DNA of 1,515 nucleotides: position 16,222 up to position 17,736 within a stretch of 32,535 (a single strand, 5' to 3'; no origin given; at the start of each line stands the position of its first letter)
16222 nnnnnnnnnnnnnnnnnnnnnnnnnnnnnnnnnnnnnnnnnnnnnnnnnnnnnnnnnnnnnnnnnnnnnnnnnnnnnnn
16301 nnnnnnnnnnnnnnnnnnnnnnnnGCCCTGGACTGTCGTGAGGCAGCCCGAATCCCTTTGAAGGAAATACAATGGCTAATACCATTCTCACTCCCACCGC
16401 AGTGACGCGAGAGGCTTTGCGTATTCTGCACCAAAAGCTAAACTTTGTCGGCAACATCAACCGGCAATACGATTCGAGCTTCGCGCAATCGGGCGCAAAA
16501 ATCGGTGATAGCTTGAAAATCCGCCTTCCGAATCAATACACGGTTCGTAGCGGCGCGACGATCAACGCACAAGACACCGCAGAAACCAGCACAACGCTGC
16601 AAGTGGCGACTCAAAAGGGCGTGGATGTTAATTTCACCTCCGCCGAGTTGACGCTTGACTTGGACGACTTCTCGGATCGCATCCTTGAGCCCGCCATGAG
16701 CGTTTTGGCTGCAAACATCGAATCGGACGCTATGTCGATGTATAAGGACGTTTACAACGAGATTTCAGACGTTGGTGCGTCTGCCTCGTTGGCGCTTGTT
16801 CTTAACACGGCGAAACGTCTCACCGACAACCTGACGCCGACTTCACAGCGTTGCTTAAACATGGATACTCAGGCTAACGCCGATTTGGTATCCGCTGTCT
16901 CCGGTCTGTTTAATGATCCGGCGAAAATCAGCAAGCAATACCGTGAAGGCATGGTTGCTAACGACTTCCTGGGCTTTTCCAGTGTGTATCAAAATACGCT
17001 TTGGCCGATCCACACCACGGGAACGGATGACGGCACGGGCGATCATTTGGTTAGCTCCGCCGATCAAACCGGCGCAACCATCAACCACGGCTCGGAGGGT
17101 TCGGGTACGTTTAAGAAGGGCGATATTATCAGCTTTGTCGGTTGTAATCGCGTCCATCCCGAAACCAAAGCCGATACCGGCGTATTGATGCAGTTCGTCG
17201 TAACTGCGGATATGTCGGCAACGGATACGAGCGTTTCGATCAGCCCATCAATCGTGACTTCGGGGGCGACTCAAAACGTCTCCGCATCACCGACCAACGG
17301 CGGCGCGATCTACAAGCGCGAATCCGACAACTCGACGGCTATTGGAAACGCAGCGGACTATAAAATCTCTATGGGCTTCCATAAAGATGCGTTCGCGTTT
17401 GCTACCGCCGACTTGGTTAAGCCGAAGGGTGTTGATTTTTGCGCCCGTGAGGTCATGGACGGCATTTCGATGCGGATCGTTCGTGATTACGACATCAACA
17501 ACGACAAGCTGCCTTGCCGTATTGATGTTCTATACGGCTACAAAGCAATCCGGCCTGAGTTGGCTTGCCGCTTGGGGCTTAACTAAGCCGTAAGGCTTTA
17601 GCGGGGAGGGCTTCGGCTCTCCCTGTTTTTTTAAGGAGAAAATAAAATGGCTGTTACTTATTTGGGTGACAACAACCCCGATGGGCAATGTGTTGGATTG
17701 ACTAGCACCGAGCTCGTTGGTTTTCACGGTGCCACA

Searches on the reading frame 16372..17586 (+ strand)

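Call 83: search_protein_families(library=phrogs, proteins=[window:16372-17586:+], max_evalue=0.00001)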
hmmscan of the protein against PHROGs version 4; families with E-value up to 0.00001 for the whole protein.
window:16372-17586:+ (404 aa): 1 family
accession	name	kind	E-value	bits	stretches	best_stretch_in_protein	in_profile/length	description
phrog_283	-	head and packaging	1.2e-76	259.6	1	1-401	1-381/385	major head protein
